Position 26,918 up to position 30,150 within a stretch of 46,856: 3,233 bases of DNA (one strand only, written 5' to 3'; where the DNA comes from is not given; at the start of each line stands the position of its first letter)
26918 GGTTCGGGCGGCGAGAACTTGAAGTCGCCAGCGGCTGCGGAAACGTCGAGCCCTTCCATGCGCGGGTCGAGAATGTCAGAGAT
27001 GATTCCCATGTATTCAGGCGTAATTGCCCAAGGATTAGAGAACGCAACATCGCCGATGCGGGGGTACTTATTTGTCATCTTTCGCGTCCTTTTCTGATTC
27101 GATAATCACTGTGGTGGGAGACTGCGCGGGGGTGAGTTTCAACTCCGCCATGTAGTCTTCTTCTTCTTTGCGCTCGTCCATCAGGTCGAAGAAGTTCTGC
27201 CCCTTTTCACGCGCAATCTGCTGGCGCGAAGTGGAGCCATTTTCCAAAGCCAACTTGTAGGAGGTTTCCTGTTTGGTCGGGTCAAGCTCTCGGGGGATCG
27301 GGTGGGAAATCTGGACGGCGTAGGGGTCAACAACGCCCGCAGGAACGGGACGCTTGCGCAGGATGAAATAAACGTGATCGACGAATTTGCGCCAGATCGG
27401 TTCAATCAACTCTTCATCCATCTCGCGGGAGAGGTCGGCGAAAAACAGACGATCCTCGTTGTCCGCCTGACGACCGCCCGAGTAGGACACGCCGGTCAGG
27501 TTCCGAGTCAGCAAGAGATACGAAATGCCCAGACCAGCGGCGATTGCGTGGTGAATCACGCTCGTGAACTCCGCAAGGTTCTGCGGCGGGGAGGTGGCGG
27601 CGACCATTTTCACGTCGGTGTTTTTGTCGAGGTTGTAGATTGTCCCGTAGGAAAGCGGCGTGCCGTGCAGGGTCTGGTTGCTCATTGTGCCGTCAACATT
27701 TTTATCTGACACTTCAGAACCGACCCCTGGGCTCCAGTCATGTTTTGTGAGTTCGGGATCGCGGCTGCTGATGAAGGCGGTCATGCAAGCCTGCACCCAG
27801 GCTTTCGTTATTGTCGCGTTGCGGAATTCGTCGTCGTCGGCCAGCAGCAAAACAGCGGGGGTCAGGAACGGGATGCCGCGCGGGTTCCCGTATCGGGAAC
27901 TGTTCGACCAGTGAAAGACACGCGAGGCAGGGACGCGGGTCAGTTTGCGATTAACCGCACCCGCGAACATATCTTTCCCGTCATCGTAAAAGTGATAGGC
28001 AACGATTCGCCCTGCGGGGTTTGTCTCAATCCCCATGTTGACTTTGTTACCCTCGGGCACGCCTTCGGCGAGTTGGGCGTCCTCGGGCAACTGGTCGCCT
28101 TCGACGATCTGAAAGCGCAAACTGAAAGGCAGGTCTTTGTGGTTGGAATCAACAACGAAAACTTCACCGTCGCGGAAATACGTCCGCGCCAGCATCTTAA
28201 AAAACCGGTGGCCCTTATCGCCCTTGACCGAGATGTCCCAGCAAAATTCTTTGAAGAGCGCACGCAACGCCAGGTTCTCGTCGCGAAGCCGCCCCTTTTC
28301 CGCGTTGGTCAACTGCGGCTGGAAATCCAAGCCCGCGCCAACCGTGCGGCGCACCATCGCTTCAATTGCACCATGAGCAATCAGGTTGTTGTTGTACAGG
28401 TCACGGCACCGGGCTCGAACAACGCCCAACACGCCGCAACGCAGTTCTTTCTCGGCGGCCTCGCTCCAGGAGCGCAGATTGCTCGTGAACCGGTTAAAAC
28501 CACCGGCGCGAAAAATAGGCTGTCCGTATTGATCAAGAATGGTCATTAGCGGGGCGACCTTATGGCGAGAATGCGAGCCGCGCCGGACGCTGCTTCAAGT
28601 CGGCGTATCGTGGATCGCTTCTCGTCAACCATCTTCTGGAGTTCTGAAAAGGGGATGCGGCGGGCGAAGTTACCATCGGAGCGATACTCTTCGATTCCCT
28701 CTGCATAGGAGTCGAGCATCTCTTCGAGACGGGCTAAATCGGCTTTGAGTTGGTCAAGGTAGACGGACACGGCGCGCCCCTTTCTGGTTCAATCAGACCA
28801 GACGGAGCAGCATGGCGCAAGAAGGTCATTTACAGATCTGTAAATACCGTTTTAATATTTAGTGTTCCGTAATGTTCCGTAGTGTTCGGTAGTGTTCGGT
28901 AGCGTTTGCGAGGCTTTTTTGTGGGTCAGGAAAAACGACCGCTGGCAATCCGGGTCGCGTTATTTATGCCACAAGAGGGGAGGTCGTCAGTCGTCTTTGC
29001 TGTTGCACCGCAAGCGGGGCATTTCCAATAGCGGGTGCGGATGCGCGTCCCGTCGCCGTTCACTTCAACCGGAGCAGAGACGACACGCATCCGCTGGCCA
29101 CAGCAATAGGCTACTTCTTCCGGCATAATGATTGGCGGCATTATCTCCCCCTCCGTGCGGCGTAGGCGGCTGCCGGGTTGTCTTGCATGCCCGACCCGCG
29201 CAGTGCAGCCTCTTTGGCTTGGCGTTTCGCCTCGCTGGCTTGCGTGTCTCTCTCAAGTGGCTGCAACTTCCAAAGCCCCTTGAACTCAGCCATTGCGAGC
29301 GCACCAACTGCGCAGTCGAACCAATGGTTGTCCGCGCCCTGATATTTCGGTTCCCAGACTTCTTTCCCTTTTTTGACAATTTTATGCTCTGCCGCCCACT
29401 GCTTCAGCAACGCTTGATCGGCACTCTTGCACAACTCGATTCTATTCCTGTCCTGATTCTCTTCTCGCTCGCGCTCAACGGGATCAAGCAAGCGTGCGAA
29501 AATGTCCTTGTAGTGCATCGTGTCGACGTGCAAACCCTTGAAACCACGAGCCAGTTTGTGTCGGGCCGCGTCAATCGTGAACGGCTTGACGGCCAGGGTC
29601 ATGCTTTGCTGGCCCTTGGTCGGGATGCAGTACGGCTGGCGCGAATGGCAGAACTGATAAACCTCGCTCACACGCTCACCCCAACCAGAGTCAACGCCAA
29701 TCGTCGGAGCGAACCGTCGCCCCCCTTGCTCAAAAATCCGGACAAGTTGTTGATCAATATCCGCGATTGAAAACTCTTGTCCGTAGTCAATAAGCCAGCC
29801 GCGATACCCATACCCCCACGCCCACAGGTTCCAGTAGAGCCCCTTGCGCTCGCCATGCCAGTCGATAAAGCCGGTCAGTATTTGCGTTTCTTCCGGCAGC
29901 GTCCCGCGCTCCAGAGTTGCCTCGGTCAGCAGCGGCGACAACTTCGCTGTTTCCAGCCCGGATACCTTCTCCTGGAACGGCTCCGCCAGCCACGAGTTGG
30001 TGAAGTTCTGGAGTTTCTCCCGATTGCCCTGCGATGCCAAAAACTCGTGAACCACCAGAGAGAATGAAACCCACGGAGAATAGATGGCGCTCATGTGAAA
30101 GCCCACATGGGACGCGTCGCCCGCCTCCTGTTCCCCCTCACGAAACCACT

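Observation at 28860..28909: Array B: a second 10-bp-phased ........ array, 26 kb from array A, inside the head operon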

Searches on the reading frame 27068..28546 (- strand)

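Call 11: search_protein_families(library=pfam, proteins=[window:27068-28546:-], max_evalue=0.01)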
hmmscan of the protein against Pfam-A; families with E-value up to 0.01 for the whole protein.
window:27068-28546:- (492 aa): 1 family
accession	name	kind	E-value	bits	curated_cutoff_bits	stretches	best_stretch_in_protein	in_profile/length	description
PF05136.18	Phage_portal_2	-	5.9e-69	233.3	32.9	1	25-369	9-350/354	Phage portal protein, lambda family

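Call 12: search_protein_families(library=phrogs, proteins=[window:27068-28546:-], max_evalue=0.001)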
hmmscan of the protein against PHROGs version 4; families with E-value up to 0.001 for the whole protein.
window:27068-28546:- (492 aa): 2 families
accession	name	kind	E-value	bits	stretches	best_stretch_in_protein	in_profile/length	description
phrog_21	-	head and packaging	1.3e-66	226.2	1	18-487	46-518/1362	portal protein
phrog_537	-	head and packaging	3.4e-23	83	1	290-485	20-218/233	portal protein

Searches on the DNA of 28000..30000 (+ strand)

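Call 9: search_dna_similar(query=window:28000-30000:+, collection=phages, mode=distant)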
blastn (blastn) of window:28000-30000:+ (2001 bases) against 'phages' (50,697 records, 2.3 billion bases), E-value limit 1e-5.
No match.
